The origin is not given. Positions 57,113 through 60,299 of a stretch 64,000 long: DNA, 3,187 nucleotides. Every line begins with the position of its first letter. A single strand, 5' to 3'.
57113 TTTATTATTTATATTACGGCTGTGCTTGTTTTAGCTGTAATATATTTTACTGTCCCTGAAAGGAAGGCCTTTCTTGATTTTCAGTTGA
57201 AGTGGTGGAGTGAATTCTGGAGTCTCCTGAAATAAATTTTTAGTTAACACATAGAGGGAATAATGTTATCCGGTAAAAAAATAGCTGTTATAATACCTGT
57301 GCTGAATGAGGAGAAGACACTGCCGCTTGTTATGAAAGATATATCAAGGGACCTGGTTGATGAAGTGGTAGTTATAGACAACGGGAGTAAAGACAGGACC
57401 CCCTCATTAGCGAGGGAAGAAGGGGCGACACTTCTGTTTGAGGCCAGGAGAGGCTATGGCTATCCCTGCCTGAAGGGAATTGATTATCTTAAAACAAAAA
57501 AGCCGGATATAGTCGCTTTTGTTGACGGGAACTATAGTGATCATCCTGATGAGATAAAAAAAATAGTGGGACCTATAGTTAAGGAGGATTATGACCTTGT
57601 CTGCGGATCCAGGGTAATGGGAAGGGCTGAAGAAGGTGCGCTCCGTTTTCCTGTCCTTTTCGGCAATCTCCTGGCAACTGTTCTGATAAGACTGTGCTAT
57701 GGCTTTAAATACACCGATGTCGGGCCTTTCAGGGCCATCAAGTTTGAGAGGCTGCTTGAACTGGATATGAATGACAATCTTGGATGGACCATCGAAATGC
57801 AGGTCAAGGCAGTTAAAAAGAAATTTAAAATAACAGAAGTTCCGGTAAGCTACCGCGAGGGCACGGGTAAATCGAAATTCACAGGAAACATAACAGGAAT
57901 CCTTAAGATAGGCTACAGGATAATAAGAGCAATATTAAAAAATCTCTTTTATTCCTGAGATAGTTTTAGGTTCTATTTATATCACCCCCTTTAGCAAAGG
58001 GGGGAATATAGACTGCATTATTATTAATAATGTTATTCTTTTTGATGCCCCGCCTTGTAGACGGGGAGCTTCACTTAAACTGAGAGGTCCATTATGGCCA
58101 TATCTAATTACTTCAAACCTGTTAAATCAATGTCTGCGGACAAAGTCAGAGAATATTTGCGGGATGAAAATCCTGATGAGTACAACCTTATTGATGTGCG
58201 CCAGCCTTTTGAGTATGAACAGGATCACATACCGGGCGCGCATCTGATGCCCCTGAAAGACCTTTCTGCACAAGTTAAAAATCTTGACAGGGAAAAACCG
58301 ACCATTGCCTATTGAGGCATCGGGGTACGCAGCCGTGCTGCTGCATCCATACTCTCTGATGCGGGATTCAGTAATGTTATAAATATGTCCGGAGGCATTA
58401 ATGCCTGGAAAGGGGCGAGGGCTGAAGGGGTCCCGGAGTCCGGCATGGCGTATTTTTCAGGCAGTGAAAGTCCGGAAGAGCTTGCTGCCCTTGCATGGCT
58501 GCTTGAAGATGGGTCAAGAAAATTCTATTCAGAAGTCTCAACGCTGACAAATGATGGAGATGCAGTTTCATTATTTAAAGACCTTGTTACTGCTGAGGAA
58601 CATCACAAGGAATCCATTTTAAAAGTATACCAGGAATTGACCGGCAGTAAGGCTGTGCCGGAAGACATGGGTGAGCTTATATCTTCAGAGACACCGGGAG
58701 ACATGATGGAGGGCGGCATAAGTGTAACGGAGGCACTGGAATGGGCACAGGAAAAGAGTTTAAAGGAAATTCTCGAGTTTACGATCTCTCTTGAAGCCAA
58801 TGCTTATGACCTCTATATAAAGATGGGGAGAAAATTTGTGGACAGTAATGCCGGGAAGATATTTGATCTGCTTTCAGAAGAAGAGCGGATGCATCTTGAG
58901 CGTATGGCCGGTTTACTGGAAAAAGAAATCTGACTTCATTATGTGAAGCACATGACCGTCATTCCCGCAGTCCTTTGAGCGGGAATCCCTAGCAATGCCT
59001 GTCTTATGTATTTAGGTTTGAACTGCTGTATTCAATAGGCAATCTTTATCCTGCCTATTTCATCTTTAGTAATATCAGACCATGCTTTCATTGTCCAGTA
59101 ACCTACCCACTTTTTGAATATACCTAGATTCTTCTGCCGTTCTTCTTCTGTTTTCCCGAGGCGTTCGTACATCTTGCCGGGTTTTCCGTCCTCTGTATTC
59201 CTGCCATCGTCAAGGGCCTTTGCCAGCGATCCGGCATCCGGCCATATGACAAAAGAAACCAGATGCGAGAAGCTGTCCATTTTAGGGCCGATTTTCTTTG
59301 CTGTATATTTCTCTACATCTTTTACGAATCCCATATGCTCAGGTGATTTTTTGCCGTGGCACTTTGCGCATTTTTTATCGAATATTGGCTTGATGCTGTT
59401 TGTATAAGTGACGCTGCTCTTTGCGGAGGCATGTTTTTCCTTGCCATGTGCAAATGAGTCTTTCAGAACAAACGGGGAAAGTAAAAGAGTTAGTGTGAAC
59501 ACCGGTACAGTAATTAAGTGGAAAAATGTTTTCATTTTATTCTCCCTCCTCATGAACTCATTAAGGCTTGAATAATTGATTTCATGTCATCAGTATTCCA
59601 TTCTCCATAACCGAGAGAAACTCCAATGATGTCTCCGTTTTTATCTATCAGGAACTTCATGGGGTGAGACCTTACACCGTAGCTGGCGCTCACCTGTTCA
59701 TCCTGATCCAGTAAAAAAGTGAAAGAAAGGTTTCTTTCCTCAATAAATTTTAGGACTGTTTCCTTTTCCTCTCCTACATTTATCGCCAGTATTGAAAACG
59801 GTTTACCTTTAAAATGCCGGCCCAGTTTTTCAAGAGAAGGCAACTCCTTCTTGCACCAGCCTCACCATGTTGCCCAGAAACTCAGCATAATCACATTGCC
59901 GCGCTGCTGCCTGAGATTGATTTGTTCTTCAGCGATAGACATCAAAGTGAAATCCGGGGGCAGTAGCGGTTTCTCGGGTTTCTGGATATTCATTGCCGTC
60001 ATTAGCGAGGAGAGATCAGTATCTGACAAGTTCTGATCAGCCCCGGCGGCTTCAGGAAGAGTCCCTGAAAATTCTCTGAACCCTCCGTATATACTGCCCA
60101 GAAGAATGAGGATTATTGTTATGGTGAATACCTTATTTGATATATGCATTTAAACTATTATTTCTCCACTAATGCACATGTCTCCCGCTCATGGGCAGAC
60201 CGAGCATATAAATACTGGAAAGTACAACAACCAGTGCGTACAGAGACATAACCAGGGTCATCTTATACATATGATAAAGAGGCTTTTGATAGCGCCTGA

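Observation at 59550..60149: UxxC (W-U-G-W-C) redox motif in a membrane-anchored TlpA/ResA-like thioredoxin-fold protein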

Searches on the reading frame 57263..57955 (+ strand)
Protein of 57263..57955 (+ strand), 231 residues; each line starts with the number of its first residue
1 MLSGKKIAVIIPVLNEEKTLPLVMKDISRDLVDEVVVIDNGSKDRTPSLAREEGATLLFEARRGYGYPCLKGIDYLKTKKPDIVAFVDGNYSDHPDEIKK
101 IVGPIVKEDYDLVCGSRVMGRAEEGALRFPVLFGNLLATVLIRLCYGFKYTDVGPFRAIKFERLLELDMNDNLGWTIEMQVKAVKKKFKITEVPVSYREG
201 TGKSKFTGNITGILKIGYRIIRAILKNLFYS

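Call 7: search_protein_families(library=pfam, proteins=[window:57263-57955:+])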
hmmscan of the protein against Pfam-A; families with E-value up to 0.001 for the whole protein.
window:57263-57955:+ (231 aa): 1 family
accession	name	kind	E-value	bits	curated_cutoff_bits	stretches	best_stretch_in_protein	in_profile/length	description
PF00535.33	Glycos_transf_2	-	7.1e-18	65.5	23.3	1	9-131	2-129/168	Glycosyl transferase family 2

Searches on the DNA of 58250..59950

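Call 57: search_rna_families(source=window, start=58250, end=59950, threshold=evalue, max_evalue=10)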
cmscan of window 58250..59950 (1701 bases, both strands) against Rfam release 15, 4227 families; matches with E-value up to 10: 3.
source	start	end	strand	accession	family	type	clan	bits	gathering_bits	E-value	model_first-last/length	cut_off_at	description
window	58852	58955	+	RF02150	MESTIT1_3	Gene; lncRNA;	-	15.4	60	2.9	1-99/99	no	MEST intronic transcript 1, antisense RNA conserved region 3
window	58511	58576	-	RF02480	GlsR14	Gene; snRNA; snoRNA; CD-box;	-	14.3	90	2.6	1-68/68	no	Small nucleolar RNA GlsR14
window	58398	58430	+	RF01125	sR4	Gene; snRNA; snoRNA; CD-box;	-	13.3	50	6.4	26-56/56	no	Small nucleolar RNA sR4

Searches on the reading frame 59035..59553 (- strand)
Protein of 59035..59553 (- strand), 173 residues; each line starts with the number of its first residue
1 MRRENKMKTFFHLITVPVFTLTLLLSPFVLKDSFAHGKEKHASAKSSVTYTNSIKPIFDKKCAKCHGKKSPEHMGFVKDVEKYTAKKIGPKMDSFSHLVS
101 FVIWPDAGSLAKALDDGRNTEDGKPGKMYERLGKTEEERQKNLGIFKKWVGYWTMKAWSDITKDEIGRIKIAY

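Call 7: search_protein_families(library=pfam, proteins=[window:59035-59553:-])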
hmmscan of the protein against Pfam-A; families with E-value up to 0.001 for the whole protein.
window:59035-59553:- (173 aa): 1 family
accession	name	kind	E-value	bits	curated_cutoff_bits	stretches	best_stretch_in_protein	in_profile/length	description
PF22297.1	PccH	-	4.6e-45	153.4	24.4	1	49-173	1-133/133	PccH Cytochrome c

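Call 41: search_protein_families(library=ncbifam, max_evalue=0.01, proteins=[window:59035-59553:-])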
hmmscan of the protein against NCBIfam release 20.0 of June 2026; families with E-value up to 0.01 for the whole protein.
window:59035-59553:- (173 aa): 5 families
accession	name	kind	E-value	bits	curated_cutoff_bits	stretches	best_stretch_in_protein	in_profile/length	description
NF045773.1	cytochro_C550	exception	0.0018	18.2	125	1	11-70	9-68/118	cytochrome c550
NF008659.0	PRK11659.1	equivalog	0.002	17.9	184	1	40-86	59-102/188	cytochrome c nitrite reductase pentaheme subunit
TIGR03146.1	cyt_nit_nrfB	equivalog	0.0024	18.2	166.6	1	40-88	24-69/145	cytochrome c nitrite reductase pentaheme subunit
NF052339.1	hydrazine_alpha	equivalog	0.0073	14.2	800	1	46-75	666-696/804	hydrazine synthase subunit alpha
NF045774.1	cytochro_C551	exception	0.0092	15.9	118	0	37-69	28-57/110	cytochrome c551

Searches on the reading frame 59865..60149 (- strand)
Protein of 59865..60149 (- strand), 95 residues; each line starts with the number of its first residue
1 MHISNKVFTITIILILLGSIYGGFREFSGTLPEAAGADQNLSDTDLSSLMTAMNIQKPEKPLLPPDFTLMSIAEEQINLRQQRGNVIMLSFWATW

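Call 72: search_protein_representatives(protein=window:59865-60149:-)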
Query: 95 residues. Proteins with E-value up to 0.001 (for the whole library): 155; up to 1e-10: 18; up to 1e-30: 1. The best 150 are listed.
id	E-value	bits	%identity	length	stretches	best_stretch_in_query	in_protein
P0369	1.6e-41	156.5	83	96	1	1-95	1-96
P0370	4.4e-22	94.3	52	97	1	9-95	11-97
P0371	1.4e-20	89.5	48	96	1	6-95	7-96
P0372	9.1e-19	83.7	42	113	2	42-95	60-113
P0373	1.8e-17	79.5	47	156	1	9-95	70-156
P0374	5.6e-15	71.6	45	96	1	7-95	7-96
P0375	1.0e-14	70.7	38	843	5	63-95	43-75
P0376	6.3e-14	68.2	42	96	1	9-95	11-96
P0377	1.0e-13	67.5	39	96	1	6-95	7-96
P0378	4.0e-13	65.7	44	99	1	8-95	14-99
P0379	6.9e-13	64.9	33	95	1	1-95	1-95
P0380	2.7e-12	63.0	51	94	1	15-95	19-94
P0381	2.7e-12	63.0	42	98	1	8-95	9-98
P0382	9.2e-12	61.3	38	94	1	9-95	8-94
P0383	1.7e-11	60.5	38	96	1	8-95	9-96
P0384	2.0e-11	60.3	43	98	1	5-95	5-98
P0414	1.1e-07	48.3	37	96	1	12-95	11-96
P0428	2.4e-06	44.0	34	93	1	4-95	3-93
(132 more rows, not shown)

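Call 74: list_cluster_members(proteins=[P0369, P0370, P0371, P0374, P0376, P0377, P0378, P0379, P0381, P0384])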
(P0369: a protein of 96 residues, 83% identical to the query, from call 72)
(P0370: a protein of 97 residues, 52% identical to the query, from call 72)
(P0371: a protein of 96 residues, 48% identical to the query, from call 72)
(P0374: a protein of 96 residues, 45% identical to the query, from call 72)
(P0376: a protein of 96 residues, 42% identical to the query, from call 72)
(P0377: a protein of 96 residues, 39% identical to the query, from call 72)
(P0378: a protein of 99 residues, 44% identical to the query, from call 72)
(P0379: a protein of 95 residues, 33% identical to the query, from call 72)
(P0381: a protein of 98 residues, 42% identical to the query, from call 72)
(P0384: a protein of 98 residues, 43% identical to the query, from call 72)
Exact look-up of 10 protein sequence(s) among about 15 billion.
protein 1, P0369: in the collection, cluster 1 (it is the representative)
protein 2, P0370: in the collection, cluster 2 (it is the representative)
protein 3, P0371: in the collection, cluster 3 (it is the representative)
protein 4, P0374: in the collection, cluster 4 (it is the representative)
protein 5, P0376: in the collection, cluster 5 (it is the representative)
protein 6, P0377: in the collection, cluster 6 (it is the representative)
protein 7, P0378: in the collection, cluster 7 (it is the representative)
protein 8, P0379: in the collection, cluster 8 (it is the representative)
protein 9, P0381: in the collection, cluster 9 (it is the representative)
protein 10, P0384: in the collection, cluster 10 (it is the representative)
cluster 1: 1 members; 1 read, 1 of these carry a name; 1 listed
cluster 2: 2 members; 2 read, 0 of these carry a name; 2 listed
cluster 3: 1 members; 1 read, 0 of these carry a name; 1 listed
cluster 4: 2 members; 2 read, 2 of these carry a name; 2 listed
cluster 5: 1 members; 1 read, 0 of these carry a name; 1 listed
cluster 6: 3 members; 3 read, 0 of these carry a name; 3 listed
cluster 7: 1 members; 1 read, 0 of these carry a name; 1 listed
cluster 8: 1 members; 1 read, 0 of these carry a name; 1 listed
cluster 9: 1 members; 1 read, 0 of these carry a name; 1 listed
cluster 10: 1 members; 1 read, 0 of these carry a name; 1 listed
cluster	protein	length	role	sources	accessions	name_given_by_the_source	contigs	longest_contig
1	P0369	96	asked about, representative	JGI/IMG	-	hypothetical protein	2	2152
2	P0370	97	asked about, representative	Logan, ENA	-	-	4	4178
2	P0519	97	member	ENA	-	-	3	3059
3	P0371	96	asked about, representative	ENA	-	-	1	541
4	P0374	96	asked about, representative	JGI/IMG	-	cytochrome oxidase Cu insertion factor (SCO1/SenC/PrrC family)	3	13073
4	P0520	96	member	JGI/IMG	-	cytochrome oxidase Cu insertion factor (SCO1/SenC/PrrC family)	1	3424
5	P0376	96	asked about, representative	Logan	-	-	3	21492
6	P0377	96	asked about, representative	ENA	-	-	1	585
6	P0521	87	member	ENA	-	-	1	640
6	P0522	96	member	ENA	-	-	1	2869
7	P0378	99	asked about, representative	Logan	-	-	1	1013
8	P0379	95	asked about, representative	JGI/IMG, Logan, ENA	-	-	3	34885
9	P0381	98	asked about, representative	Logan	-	-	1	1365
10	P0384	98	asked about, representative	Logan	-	-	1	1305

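Call 75: find_encoding_contigs(protein=P0379, flank=4000, max_places=1)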
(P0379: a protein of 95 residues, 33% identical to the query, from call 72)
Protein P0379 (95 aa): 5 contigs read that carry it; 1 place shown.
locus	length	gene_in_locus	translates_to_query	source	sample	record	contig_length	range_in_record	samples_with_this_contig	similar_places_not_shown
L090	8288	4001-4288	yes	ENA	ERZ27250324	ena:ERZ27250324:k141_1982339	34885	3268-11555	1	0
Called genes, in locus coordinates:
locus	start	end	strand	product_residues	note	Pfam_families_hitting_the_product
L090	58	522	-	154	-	-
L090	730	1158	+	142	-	PF04246:RseC_MucC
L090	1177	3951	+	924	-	PF12801:Fer4_5 (weak)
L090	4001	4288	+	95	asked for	PF00578:AhpC-TSA (weak)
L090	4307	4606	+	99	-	PF00578:AhpC-TSA, PF08534:Redoxin (weak)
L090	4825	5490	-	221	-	-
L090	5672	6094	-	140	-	-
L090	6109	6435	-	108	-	-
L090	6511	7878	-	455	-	PF00672:HAMP, PF00512:HisKA, PF02518:HATPase_c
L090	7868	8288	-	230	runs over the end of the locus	PF00072:Response_reg, PF23198:PDE8A_N (weak), PF00486:Trans_reg_C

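Call 76: find_encoding_contigs(protein=P0376, flank=4000, max_places=1)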
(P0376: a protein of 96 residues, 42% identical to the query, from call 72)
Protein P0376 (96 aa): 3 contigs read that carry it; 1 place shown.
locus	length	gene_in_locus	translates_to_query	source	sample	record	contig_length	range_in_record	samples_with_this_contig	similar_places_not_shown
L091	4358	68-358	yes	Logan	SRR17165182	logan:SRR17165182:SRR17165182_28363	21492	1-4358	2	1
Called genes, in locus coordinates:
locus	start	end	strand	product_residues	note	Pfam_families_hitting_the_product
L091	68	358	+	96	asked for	-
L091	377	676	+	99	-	PF00578:AhpC-TSA, PF08534:Redoxin (weak)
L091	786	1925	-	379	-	-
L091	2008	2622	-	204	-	-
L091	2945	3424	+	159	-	-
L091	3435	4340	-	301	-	PF13442:Cytochrome_CBB3 (faint), PF00034:Cytochrom_C (faint)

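Call 77: find_encoding_contigs(protein=P0374, flank=4000, max_places=1)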
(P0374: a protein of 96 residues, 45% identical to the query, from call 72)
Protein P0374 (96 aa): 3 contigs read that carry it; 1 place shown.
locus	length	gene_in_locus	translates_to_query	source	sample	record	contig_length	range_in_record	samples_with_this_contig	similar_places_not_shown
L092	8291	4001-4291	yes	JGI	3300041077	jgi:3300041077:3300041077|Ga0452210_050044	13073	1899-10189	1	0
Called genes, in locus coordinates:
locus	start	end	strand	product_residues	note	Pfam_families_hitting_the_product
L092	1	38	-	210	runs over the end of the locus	-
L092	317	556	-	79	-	PF09851:SHOCT (weak)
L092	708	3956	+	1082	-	PF03351:DOMON (weak), PF12801:Fer4_5 (weak), PF22297:PccH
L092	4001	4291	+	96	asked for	PF00578:AhpC-TSA (weak)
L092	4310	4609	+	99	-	PF00578:AhpC-TSA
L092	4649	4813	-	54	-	PF00486:Trans_reg_C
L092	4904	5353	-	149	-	PF00072:Response_reg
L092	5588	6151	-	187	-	PF04307:YdjM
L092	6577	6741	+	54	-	-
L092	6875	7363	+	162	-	-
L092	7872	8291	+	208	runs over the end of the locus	PF04519:Bactofilin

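Call 79: find_encoding_contigs(protein=P0414, flank=4000, max_places=1)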
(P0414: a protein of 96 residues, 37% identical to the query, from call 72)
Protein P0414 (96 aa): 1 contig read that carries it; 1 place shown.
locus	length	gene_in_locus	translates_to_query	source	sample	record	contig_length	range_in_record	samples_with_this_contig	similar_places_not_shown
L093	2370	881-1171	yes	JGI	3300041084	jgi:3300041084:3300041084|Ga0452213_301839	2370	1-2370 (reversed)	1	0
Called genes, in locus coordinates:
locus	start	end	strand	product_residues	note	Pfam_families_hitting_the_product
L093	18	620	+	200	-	-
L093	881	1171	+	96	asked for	PF00578:AhpC-TSA (weak)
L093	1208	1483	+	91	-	PF00578:AhpC-TSA (faint)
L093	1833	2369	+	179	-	?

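Call 80: find_encoding_contigs(protein=P0428, flank=4000, max_places=1)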
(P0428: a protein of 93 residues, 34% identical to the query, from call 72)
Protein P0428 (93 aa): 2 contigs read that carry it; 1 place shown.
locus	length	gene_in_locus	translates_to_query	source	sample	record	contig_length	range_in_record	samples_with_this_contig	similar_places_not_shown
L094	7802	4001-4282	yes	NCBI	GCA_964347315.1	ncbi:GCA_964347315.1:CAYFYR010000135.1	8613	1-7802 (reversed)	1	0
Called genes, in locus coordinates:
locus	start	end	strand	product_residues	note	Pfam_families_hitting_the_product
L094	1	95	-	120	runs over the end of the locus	PF01323:DSBA, PF13462:Thioredoxin_4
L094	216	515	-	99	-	-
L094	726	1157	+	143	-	PF04246:RseC_MucC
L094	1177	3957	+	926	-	PF03351:DOMON (weak), PF12801:Fer4_5 (weak)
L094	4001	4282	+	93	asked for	PF00578:AhpC-TSA, PF08534:Redoxin (weak)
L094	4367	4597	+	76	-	PF00578:AhpC-TSA (weak)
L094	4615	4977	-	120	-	PF00034:Cytochrom_C (weak)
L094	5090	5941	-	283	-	PF01790:LGT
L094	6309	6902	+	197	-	-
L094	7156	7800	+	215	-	?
